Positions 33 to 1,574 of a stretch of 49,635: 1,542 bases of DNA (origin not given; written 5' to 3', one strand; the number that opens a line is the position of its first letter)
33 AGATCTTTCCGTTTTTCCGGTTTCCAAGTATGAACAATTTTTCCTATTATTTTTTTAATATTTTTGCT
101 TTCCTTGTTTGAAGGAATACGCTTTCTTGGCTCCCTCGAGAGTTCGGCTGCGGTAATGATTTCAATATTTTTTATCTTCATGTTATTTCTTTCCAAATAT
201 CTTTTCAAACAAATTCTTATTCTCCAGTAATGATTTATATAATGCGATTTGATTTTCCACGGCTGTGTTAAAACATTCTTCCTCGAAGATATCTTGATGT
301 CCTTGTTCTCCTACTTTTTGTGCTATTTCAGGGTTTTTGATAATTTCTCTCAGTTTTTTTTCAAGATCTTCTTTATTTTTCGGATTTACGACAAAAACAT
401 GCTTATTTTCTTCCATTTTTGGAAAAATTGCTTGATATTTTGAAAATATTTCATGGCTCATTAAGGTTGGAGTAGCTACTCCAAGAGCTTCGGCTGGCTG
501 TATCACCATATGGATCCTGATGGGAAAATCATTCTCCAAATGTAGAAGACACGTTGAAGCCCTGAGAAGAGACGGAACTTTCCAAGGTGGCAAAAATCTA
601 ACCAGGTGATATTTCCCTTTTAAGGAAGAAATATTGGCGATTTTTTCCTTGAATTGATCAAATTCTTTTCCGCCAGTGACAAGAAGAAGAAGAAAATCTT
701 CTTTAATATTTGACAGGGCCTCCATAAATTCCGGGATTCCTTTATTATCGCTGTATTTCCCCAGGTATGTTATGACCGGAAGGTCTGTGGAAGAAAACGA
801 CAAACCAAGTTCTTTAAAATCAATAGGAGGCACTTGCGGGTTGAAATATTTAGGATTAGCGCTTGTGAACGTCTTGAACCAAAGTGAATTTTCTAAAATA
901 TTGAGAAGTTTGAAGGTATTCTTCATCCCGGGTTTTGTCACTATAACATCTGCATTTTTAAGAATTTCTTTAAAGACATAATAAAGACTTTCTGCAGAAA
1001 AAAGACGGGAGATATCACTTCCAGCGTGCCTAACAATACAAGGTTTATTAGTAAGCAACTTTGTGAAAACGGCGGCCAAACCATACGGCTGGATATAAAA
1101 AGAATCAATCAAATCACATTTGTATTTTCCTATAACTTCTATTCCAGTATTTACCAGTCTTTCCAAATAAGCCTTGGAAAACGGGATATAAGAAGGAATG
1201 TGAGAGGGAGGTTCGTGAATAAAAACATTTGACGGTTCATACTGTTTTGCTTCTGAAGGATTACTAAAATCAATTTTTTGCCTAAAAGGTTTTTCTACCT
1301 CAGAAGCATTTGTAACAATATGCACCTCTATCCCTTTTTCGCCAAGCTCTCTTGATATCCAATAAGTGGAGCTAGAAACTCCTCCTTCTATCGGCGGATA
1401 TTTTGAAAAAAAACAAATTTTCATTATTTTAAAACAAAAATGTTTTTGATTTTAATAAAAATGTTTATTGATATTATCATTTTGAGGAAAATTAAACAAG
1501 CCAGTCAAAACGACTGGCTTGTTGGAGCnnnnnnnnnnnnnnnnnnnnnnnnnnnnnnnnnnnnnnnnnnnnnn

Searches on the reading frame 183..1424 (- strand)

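Call 46: search_protein_families(library=pfam, proteins=[window:183-1424:-], max_evalue=0.00001)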
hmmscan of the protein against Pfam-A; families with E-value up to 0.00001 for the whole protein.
window:183-1424:- (413 aa): 2 families
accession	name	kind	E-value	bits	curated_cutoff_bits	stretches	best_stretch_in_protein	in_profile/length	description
PF00534.26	Glycos_transf_1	-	2.4e-12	47.2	26.4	1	213-377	13-171/172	Glycosyl transferases group 1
PF13692.12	Glyco_trans_1_4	-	5.1e-06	27.2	27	1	216-364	2-142/142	Glycosyl transferases group 1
